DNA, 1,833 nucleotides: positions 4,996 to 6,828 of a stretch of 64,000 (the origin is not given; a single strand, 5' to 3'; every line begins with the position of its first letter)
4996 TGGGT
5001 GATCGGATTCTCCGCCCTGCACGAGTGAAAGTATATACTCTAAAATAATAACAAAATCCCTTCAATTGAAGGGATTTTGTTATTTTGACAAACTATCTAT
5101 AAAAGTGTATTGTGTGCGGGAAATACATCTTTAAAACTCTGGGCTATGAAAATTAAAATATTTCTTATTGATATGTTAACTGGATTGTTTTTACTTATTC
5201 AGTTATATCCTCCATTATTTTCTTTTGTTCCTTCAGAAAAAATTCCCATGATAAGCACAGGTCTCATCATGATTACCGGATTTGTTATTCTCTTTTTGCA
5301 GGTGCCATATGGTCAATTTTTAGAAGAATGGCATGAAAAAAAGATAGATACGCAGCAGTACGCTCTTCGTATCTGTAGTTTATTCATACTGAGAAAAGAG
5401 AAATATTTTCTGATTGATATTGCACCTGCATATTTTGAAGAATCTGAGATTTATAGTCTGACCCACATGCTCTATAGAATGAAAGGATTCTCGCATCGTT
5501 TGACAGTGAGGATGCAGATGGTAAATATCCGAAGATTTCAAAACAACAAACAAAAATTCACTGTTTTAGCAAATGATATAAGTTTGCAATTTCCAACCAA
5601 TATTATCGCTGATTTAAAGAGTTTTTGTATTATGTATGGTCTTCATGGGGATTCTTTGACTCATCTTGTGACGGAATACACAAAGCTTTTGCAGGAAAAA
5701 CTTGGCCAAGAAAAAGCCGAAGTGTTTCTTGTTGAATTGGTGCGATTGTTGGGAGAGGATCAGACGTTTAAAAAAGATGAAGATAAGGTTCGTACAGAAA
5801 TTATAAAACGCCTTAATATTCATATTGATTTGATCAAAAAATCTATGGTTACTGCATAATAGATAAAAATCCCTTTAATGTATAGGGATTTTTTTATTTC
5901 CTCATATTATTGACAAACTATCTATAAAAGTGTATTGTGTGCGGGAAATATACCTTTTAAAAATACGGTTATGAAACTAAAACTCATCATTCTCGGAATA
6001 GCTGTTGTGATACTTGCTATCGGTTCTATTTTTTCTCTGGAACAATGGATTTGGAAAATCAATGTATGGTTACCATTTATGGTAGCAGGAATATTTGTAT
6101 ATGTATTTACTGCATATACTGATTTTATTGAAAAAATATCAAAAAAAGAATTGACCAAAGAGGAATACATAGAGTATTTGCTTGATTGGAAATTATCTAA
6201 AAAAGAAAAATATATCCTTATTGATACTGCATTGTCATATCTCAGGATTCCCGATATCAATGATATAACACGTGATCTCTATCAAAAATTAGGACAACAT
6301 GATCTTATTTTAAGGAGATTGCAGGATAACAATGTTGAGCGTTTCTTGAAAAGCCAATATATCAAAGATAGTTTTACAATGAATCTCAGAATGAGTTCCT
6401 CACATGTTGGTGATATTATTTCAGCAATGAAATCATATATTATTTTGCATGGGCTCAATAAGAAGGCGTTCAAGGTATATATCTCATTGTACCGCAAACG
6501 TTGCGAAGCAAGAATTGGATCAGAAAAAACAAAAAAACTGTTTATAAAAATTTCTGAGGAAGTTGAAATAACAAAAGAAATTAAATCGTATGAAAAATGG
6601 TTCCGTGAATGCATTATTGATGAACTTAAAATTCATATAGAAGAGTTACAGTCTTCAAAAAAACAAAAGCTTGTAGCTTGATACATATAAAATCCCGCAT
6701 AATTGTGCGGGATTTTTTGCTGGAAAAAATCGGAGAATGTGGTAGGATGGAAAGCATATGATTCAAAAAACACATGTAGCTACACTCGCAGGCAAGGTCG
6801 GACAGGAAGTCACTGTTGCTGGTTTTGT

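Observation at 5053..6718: Tandem duplication of a terminator-promoter-gene cassette with conserved regulatory DNA but strongly diverged coding sequence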

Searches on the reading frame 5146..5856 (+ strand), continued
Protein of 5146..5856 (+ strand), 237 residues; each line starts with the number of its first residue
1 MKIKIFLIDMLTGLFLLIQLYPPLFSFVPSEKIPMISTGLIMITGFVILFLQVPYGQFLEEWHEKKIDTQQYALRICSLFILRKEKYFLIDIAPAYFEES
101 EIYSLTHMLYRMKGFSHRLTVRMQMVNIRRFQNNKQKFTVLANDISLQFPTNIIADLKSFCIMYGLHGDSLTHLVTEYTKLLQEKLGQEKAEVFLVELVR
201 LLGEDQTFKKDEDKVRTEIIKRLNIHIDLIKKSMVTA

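Call 71: fold_search(model_id=the predicted structure, library=viral)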
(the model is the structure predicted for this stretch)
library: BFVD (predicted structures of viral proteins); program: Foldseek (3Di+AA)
matches with E <= 10: 221; with E <= 0.001: 0
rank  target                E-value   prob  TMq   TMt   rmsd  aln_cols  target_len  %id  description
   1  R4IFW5                1.7e-01  0.47  0.21  0.15  12.1       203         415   10  (no name in the UniProt tables at hand)
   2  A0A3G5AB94            1.9e-01  0.33  0.21  0.19  16.1       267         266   12  Sel1 repeat family protein [Hyperionvirus sp.]
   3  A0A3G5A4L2            5.6e-01  0.18  0.19  0.16  15.9       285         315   11  Sel1 repeat family protein [Harvfovirus sp.]
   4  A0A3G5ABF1            7.1e-01  0.16  0.19  0.17  17.3       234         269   13  Sel1 repeat family protein [Hyperionvirus sp.]
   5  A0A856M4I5            7.4e-01  0.23  0.25  0.20  14.9       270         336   12  (no name in the UniProt tables at hand)
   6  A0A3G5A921            7.7e-01  0.20  0.20  0.13  13.4       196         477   16  Sel1 repeat family protein [Hyperionvirus sp.]
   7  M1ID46                7.7e-01  0.13  0.18  0.17  17.8       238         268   11  (no name in the UniProt tables at hand)
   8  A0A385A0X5            8.1e-01  0.69  0.29  0.44  11.6       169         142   11  (no name in the UniProt tables at hand)
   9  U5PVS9                8.5e-01  0.23  0.23  0.09  16.3       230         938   13  Structural protein [Acinetobacter phage Petty]
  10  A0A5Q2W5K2            9.3e-01  0.07  0.14  0.05  25.8       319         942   11  (no name in the UniProt tables at hand)
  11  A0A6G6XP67            1.1e+00  0.54  0.21  0.37   8.2       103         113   13  (no name in the UniProt tables at hand)
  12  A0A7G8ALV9            1.1e+00  0.21  0.21  0.32  15.9       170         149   15  (no name in the UniProt tables at hand)
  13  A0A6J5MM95            1.2e+00  0.09  0.17  0.08  16.5       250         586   13  Uncharacterized protein [uncultured Caudovirales phage]
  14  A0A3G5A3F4            1.3e+00  0.16  0.21  0.19  12.0       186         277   11  Sel1 repeat family protein [Harvfovirus sp.]
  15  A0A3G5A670            1.3e+00  0.11  0.18  0.09  16.4       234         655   12  Uncharacterized protein [Harvfovirus sp.]
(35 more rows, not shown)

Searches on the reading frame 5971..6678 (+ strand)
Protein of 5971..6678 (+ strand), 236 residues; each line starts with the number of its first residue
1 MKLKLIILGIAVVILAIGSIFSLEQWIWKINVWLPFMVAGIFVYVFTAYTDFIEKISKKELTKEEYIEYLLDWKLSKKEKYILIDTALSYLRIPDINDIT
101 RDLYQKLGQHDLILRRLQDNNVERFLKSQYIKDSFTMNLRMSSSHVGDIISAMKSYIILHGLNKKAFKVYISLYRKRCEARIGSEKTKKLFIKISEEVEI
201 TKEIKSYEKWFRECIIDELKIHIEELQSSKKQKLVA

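Call 8: search_protein_families(library=pfam, proteins=[window:5971-6678:+], max_evalue=1)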
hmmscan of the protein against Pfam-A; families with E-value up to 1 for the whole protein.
window:5971-6678:+ (236 aa): 4 families
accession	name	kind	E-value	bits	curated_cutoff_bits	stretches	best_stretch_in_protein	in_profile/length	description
PF12666.12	PrgI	-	0.0084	17.1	27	1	5-79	22-88/91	PrgI family protein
PF14850.11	Pro_dh-DNA_bdg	-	0.091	13.7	27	1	70-112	6-48/112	DNA-binding domain of Proline dehydrogenase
PF07288.16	RpoY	-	0.18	12.4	25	1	167-209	2-41/68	RNA polymerase epsilon subunit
PF15547.11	C1ORF64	-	0.21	12.3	27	1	138-176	31-69/137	Steroid receptor-associated and regulated protein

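Call 11: find_homologous_proteins(query=window:5971-6678:+)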
Query window:5971-6678:+ (236 aa): 1 proteins with E <= 0.001 among 1525 candidates.
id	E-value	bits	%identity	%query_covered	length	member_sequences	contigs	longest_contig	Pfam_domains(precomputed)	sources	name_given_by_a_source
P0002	1.8e-145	500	100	100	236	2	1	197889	-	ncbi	-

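Call 14: find_encoding_contigs(protein=P0002, flank=10000)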
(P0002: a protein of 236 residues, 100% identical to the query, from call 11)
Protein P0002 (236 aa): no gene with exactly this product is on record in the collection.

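Call 49: search_protein_families(library=padloc, proteins=[window:5971-6678:+], max_evalue=1)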
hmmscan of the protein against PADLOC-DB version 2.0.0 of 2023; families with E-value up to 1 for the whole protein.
window:5971-6678:+ (236 aa): 0 families

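Call 50: search_protein_families(library=phrogs, proteins=[window:5971-6678:+], max_evalue=1)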
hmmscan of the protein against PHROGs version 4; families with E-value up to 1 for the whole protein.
window:5971-6678:+ (236 aa): 1 family
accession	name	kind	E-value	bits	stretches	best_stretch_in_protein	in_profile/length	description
phrog_38490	-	unknown function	0.058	14.8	0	145-198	15-68/103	-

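Call 51: search_protein_families(library=ncbifam, proteins=[window:5971-6678:+], max_evalue=1)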
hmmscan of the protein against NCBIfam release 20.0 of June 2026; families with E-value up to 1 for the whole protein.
window:5971-6678:+ (236 aa): 2 families
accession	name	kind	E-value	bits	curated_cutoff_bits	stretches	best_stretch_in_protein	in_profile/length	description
NF008869.0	PRK11904.1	equivalog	0.021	12.6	747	1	50-115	51-116/1042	bifunctional proline dehydrogenase/L-glutamate gamma-semialdehyde dehydrogenase PutA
NF010188.0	PRK13667.1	equivalog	0.075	13.1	87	1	169-210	2-43/70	hypothetical protein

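Call 57: list_cluster_members(proteins=[P0002, P0001, P0003, P0004])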
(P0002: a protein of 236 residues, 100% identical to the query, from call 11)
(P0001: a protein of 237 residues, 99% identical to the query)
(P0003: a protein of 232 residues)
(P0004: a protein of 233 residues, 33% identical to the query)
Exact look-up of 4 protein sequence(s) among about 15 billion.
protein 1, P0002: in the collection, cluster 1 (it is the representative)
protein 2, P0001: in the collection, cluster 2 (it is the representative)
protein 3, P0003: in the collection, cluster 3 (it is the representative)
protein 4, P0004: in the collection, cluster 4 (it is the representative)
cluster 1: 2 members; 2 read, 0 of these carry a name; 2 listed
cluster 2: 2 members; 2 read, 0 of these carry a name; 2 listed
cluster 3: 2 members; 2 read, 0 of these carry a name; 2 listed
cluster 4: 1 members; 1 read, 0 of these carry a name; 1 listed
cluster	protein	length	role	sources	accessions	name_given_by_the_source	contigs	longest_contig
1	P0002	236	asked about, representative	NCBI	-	-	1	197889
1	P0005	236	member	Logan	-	-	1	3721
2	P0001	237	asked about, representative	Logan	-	-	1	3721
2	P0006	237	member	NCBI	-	-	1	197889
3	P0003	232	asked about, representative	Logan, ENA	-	-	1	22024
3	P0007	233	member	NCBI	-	-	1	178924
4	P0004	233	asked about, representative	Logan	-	-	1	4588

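Call 58: predict_structure(alignment_id=A7)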
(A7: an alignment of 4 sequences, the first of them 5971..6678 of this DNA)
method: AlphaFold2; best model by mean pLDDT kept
length: 236 residues; sequences in the alignment: 4
mean_pLDDT: 76.2   pTM: 0.66
mean pLDDT of the five models: 76.2, 73.3, 72.7, 72.2, 58.5
residues with pLDDT >= 90: 62; 70-90: 100; 50-70: 40; < 50: 34
segments of 3 or more residues with pLDDT < 50: 1-6, 16-31, 45-47, 234-236
pLDDT, mean of each block of 10 residues (from residue 1): 46 51 46 50 51 65 83 80 79 87 87 91 90 82 87 89 89 93 93 90 66 88 85 49
secondary structure, 60 per line:
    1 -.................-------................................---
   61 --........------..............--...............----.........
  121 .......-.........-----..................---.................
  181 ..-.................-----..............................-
elements in order: H2-18 H26-57 H63-70 H77-90 H93-107 H112-127 H129-137 H143-160 H164-182 H184-200 H206-235

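Call 59: find_encoding_contigs(protein=P0007, flank=6000)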
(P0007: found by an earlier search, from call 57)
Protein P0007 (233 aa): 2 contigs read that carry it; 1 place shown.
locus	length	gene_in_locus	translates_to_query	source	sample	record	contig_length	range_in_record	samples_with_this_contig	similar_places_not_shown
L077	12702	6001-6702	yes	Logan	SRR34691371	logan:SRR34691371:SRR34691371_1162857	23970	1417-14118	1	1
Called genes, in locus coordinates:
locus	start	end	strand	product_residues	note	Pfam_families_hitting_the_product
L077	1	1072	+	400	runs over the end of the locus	PF04865:Baseplate_J (weak)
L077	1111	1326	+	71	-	PF01176:eIF-1a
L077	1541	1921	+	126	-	PF00416:Ribosomal_S13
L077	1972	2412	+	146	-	PF00411:Ribosomal_S11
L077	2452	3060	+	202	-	PF00163:Ribosomal_S4, PF01479:S4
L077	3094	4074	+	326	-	PF01193:RNA_pol_L, PF01000:RNA_pol_A_bac, PF03118:RNA_pol_A_CTD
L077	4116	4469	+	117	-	PF01196:Ribosomal_L17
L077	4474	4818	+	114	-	PF00572:Ribosomal_L13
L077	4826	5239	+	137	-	PF00380:Ribosomal_S9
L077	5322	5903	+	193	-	PF01025:GrpE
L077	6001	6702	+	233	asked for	-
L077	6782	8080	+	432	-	PF01336:tRNA_anti-codon, PF00152:tRNA-synt_2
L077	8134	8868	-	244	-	-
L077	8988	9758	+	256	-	PF02616:SMC_ScpA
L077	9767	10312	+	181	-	PF04079:SMC_ScpB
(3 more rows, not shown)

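Call 64: fold_search(model_id=the predicted structure, library=pdb)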
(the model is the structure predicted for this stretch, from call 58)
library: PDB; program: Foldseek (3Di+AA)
matches with E <= 10: 459; with E <= 0.001: 0
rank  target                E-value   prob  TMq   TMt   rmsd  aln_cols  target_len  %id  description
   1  3vty_D                2.8e-01  0.21  0.17  0.20  14.8       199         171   14  Crystal structure of MamA (released 2012-10-31)
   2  6ejn_A                4.6e-01  0.30  0.21  0.19  14.0       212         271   10  The KLC2 TPR domain bound to the JIP3 leucine zipper domain (released 2018-09-05)
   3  3vtx_B                4.8e-01  0.15  0.18  0.20  14.4       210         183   16  Crystal structure of MamA protein (released 2012-10-31)
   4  4abn_A                5.3e-01  0.21  0.18  0.13  13.1       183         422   15  Crystal structure of full length mouse Strap (TTC5) (released 2012-01-25)
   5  4abn_B                5.5e-01  0.21  0.18  0.12  13.0       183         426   14  Crystal structure of full length mouse Strap (TTC5) (released 2012-01-25)
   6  6cby_B                7.2e-01  0.35  0.21  0.14  10.4       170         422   14  Crystal structure of human SET and MYND Domain Containing protein 2 with MTF9975 (released 2018-03-14)
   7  2xcb_A                7.6e-01  0.35  0.20  0.32   9.9       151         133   11  Crystal structure of PcrH in complex with the chaperone binding region of PopD (released 2010-05-05)
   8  4zlh_A                7.9e-01  0.12  0.17  0.14  15.5       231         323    9  Structure of the LapB cytoplasmic domain at 2 angstroms (released 2015-11-11)
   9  6xns_E                8.3e-01  0.25  0.24  0.20  14.1       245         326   15  C3_crown-05 (released 2020-12-23)
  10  6ejn_B                8.3e-01  0.18  0.19  0.18  14.3       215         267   11  The KLC2 TPR domain bound to the JIP3 leucine zipper domain (released 2018-09-05)
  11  4me2                  8.7e-01  0.20  0.19  0.22  10.7       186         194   10  Crystal Structure of THA8 protein from Brachypodium distachyon (released 2013-10-30)
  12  9up5_B                1.0e+00  0.16  0.23  0.18  15.1       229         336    8  Crystal structure of LapB from Klebsiella pneumoniae (released 2026-03-04)
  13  4gmj_A                1.0e+00  0.21  0.24  0.25  12.5       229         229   12  Structure of human NOT1 MIF4G domain co-crystallized with CAF1 (released 2012-10-03)
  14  9qhb                  1.0e+00  0.20  0.23  0.20  14.7       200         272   10  Crystal structure of 16-repeat CTPR protein with eliminated coordination sites (released 2025-10-22)
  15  3ceq_A                1.0e+00  0.16  0.18  0.18  15.9       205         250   11  The TPR domain of Human Kinesin Light Chain 2 (hKLC2) (released 2008-08-12)
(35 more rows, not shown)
